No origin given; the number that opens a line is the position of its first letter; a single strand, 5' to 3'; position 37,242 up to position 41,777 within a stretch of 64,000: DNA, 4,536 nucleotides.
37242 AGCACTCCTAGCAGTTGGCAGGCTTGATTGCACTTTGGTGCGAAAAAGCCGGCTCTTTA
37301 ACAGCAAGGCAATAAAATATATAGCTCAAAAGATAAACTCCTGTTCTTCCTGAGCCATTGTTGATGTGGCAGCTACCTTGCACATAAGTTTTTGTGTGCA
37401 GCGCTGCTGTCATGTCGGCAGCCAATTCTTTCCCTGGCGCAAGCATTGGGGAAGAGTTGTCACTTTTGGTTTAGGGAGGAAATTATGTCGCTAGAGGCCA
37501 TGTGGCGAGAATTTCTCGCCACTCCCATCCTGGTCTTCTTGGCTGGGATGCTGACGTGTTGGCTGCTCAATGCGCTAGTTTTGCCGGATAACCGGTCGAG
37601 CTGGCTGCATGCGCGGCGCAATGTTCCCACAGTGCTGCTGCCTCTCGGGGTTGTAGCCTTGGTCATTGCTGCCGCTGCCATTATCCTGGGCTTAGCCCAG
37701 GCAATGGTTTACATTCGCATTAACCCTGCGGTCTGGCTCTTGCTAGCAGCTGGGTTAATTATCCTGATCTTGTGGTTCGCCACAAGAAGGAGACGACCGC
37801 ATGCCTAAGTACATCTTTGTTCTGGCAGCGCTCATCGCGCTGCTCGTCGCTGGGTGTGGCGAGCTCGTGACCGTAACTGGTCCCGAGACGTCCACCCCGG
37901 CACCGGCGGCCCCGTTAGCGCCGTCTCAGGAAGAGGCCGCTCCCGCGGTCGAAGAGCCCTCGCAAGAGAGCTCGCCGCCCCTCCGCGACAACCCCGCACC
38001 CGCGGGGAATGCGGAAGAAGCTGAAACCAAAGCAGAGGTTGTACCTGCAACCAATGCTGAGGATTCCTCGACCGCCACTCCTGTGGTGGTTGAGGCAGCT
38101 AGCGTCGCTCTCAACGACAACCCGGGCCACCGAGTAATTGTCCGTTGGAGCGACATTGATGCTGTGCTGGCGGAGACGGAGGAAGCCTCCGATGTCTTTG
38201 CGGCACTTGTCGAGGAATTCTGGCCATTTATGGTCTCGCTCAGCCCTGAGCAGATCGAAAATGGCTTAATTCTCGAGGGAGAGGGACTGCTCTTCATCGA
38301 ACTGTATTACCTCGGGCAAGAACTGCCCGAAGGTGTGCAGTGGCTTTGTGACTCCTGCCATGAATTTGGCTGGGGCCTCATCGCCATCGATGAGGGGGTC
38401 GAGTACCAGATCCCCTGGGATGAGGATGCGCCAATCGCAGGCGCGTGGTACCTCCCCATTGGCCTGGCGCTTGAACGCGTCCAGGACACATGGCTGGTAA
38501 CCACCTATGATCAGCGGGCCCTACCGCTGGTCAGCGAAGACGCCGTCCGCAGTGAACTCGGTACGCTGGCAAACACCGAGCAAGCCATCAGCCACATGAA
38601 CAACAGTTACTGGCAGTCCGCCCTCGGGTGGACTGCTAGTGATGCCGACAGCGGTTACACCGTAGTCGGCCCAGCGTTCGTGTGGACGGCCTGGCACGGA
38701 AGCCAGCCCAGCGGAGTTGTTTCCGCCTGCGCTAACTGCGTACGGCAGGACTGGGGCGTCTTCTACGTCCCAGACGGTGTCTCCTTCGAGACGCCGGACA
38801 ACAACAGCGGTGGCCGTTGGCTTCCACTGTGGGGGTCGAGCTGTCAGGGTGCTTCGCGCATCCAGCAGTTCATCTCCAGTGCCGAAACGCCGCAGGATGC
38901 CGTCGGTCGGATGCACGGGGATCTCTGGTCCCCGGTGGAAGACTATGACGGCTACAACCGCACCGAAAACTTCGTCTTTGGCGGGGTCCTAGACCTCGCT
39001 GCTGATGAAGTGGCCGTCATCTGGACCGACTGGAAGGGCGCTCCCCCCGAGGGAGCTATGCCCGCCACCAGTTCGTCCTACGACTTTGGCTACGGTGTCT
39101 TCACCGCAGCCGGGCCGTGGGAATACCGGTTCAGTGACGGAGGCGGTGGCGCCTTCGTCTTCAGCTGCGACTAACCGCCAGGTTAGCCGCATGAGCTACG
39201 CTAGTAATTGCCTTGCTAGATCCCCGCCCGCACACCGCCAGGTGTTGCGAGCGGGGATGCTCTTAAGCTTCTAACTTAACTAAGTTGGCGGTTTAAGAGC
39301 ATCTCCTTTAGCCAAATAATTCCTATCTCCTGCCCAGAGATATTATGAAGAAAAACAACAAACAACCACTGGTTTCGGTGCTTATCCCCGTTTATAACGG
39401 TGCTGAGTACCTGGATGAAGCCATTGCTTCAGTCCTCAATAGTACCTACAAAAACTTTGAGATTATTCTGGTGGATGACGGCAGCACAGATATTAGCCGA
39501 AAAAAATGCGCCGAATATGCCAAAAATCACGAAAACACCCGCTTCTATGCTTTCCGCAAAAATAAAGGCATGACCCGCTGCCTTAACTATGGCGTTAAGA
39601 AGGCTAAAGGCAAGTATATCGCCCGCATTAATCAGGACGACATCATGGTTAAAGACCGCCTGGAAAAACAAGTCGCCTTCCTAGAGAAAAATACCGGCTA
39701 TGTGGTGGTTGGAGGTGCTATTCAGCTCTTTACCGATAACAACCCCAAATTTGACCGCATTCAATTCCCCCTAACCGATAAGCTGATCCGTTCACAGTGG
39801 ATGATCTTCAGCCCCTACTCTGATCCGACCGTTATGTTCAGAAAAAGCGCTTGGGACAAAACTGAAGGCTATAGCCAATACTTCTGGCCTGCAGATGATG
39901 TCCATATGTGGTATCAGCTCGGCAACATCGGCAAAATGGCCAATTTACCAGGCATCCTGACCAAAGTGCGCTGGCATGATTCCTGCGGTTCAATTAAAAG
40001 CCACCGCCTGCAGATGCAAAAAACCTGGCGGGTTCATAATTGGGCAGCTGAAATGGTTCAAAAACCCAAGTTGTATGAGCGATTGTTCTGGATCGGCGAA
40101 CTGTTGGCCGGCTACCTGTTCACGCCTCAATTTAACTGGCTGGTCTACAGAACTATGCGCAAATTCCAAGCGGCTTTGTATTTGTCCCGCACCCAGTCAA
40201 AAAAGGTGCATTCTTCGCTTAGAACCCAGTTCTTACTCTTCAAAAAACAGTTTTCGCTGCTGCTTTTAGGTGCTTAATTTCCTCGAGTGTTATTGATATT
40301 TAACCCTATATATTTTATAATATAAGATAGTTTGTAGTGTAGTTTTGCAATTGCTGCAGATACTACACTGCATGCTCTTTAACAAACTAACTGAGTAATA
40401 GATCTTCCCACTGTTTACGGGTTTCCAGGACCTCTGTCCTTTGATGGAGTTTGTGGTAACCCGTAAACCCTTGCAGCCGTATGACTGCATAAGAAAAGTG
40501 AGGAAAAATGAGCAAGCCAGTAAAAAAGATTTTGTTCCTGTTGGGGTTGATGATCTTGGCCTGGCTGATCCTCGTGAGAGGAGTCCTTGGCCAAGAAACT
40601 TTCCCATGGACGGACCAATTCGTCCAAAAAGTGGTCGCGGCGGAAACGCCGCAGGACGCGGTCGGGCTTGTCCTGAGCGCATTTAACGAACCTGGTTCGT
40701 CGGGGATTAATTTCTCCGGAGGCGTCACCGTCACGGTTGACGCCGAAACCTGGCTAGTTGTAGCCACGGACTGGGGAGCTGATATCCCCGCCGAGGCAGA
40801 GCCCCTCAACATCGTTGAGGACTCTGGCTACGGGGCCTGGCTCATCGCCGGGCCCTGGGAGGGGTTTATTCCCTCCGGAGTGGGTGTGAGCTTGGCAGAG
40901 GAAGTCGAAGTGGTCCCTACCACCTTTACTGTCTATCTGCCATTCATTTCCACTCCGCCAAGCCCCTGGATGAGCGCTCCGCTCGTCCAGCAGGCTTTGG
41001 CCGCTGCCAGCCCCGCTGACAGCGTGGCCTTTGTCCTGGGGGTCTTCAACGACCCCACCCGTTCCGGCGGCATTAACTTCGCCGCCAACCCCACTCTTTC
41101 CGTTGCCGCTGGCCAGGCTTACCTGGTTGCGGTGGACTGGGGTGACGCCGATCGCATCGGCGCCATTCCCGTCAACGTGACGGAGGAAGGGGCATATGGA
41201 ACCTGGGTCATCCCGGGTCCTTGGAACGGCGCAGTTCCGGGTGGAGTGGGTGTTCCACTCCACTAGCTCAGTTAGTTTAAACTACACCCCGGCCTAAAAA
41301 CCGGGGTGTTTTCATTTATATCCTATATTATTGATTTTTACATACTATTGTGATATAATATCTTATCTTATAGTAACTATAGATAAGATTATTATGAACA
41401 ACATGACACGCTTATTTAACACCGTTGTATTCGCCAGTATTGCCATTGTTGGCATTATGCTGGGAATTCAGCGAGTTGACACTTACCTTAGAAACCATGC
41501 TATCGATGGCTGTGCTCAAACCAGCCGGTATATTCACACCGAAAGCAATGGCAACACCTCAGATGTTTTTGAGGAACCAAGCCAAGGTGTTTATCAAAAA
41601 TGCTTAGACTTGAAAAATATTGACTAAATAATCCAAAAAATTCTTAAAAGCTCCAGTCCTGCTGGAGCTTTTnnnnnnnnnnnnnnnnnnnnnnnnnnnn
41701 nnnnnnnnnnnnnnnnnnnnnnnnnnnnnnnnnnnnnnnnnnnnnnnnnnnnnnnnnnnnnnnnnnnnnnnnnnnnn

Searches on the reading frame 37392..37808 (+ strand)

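Call 23: search_protein_families(library=pfam, proteins=[window:37392-37808:+], max_evalue=1)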
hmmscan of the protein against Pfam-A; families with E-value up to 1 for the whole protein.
window:37392-37808:+ (138 aa): 7 families
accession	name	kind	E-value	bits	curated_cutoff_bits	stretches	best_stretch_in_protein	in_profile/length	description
PF12036.14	DUF3522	-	0.0023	18.6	29.3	1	34-115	113-186/188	Protein of unknown function (DUF3522)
PF11939.13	NiFe-hyd_HybE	-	0.0089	16.4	25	1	50-93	43-87/147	[NiFe]-hydrogenase assembly, chaperone, HybE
PF00335.26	Tetraspanin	-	0.23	11.5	32.1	1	46-133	10-101/225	Tetraspanin family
PF15012.11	DUF4519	-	0.49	11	27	0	120-133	42-55/56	Domain of unknown function (DUF4519)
PF11241.13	DUF3043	-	0.52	10.8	25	1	72-129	72-127/171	Protein of unknown function (DUF3043)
PF09843.14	DUF2070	-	0.53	9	30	1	31-134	37-126/561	Predicted membrane protein (DUF2070)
PF13567.11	DUF4131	-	0.63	10.1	31.6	1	84-137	4-54/165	Domain of unknown function (DUF4131)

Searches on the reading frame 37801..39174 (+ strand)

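Call 18: search_protein_families(library=pfam, proteins=[window:37801-39174:+], max_evalue=0.001)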
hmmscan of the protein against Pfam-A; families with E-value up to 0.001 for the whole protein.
window:37801-39174:+ (457 aa): 0 families

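Call 23: search_protein_families(library=pfam, proteins=[window:37801-39174:+], max_evalue=1)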
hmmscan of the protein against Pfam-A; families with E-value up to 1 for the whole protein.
window:37801-39174:+ (457 aa): 1 family
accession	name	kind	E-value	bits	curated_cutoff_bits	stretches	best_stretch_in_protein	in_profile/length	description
PF06679.17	DUF1180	-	0.46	11.4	27.7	1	27-96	27-103/167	Membrane protein FAM174-like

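Call 44: search_protein_families(library=ncbifam, proteins=[window:37801-39174:+], max_evalue=0.001)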
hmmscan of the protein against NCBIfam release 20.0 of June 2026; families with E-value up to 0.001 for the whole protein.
window:37801-39174:+ (457 aa): 0 families

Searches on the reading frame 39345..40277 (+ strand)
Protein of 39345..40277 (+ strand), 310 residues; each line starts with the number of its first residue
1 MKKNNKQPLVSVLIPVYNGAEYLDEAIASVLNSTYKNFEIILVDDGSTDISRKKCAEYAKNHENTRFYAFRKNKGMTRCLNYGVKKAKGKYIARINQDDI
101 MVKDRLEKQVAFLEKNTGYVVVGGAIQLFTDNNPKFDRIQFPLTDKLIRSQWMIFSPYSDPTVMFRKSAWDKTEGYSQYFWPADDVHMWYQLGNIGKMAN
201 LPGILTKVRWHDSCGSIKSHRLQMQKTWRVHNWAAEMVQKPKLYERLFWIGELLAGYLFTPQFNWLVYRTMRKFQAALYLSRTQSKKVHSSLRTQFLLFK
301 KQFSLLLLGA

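Call 18: search_protein_families(library=pfam, proteins=[window:39345-40277:+], max_evalue=0.001)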
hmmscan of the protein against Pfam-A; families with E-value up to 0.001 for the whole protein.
window:39345-40277:+ (310 aa): 3 families
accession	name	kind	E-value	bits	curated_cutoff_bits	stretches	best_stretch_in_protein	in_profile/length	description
PF00535.33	Glycos_transf_2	-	5e-35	121.3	23.3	1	11-169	1-163/168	Glycosyl transferase family 2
PF10111.15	Glyco_tranf_2_2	-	2.6e-12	47.3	27.3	1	11-195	1-202/276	Glycosyltransferase like family 2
PF13641.12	Glyco_tranf_2_3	-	2.8e-11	44.3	27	1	8-194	2-196/230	Glycosyltransferase like family 2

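Call 44: search_protein_families(library=ncbifam, proteins=[window:39345-40277:+], max_evalue=0.001)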
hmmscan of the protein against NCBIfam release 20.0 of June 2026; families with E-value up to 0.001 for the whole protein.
window:39345-40277:+ (310 aa): 24 families
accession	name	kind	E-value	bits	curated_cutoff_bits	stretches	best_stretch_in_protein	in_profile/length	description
NF053739.1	GlytfEpsEBac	equivalog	2.1e-38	131.8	450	1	8-236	1-230/265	glycosyltransferase EpsE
NF047683.1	TeichurnBiosyTuaG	equivalog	6.1e-28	98.1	400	1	5-117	3-115/252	teichuronic acid biosynthesis protein TuaG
NF007482.0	PRK10073.1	equivalog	5.7e-23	81.4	423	1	5-134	3-131/334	glycosyltransferase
TIGR03937.1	PgaC_IcaA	equivalog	2.4e-21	76.2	422.3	1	3-124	40-161/407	poly-beta-1,6-N-acetyl-D-glucosamine synthase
TIGR03111.1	glyc2_xrt_Gpos1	hypoth_equivalog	1.2e-17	63.8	363.95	1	4-126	45-169/439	TIGR03111 family XrtG-associated glycosyltransferase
NF041875.1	EPS_EpsD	equivalog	7.7e-16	58.4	370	1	10-147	1-139/325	exopolysaccharide biosynthesis glycosyltransferase EpsD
NF050050.1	ProtGlycPglI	equivalog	1.1e-15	57.8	500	1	8-124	2-117/306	GalNAc(5)-diNAcBac-PP-undecaprenol beta-1,3-glucosyltransferase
NF041394.1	GtaseAglG_Halo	equivalog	3.2e-15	56.2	440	1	10-136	3-130/304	glucosyl-dolichyl phosphate glucuronosyltransferase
TIGR04283.1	glyco_like_mftF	equivalog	5.7e-14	52.2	182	1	10-224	1-202/221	TIGR04283 family arsenosugar biosynthesis glycosyltransferase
NF007453.0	PRK10018.1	equivalog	2.3e-13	50.5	382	1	5-115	3-113/280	colanic acid biosynthesis glycosyltransferase WcaA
NF038302.1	EPS_HpsE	equivalog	2.9e-13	49.4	300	1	11-144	4-144/307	hormogonium polysaccharide biosynthesis glycosyltransferase HpsE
TIGR04440.1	glyco_TIGR04440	domain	3e-13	50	70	1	10-134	2-127/215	TIGR00180 family glycosyltransferase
TIGR04017.1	WcaA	equivalog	7.2e-13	48.8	495.75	1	6-114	3-111/279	colanic acid biosynthesis glycosyltransferase WcaA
NF038299.1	EPS_HpsN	equivalog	6.8e-12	45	425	1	8-121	1-114/317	hormogonium polysaccharide biosynthesis glycosyltransferase HpsN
TIGR03965.1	mycofact_glyco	equivalog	2.8e-11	43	280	1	5-133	71-198/467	mycofactocin biosynthesis glycosyltransferase MftF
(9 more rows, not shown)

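Call 70: search_solved_structures(query=window:39345-40277:+, max_evalue=0.001)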
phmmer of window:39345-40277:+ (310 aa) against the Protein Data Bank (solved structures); distinct sequences matched with E-value up to 0.001: 30.
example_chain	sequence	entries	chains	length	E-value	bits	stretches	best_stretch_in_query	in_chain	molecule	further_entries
2z87_A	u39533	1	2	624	4.6e-28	101.6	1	6-235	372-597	Chondroitin synthase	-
2z86_A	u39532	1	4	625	4.6e-28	101.6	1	6-235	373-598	Chondroitin synthase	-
5hea_A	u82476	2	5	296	3.6e-19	72.4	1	8-116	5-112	Putative glycosyltransferase (GalT1)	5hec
3bcv_A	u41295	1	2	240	1.3e-15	60.7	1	8-116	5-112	Putative glycosyltransferase protein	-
8vh7_A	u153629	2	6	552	2.6e-14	56.5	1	3-122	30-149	Heparosan synthase B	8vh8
8viw_A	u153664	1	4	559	2.6e-14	56.4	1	3-122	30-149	Heparosan synthase B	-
6p61_A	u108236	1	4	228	9.1e-14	54.7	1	5-132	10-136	Glycosyltransferase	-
1h7l_A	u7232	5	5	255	4.9e-11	45.7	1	8-193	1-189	SPORE COAT POLYSACCHARIDE BIOSYNTHESIS PROTEIN SPSA | PROTEIN (SPORE COAT POLYSACCHARIDE BIOSYNTHESIS PROTEIN SPSA)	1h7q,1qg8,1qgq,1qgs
6h1j_A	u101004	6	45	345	1.5e-10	44.1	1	9-124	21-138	Probable ss-1,3-N-acetylglucosaminyltransferase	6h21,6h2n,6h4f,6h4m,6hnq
8bz8_A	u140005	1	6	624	6.9e-10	41.9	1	2-126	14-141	Glycosyltransferase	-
8bz4_A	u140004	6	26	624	6.9e-10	41.9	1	2-126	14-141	Glycosyltransferase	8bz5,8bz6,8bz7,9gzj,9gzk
5tze_C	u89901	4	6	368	1.9e-09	40.5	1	11-118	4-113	Glycosyl transferase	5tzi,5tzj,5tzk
5tz8_A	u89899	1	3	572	3.7e-09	39.5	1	11-118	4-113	Glycosyl transferase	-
3l7j_A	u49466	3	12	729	9.3e-09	38.2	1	11-136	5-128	Teichoic acid biosynthesis protein F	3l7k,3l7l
3l7i_A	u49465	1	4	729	1e-08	38.1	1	11-136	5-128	Teichoic acid biosynthesis protein F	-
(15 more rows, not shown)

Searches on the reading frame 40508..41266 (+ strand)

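Call 18: search_protein_families(library=pfam, proteins=[window:40508-41266:+], max_evalue=0.001)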
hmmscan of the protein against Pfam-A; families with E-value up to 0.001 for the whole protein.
window:40508-41266:+ (252 aa): 0 families

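Call 23: search_protein_families(library=pfam, proteins=[window:40508-41266:+], max_evalue=1)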
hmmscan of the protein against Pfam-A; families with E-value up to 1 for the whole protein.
window:40508-41266:+ (252 aa): 1 family
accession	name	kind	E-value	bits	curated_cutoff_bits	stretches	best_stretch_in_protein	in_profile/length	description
PF18668.6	Tail_spike_N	-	0.048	14.2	25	1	29-58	35-64/70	Tail spike TSP1/Gp66 receptor binding N-terminal domain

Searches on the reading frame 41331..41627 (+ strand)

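Call 23: search_protein_families(library=pfam, proteins=[window:41331-41627:+], max_evalue=1)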
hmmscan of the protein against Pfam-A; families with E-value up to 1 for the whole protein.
window:41331-41627:+ (98 aa): 1 family
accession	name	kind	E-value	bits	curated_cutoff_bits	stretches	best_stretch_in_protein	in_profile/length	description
PF13239.11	2TM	-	0.041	14.4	24.8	1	5-55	13-62/79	2TM domain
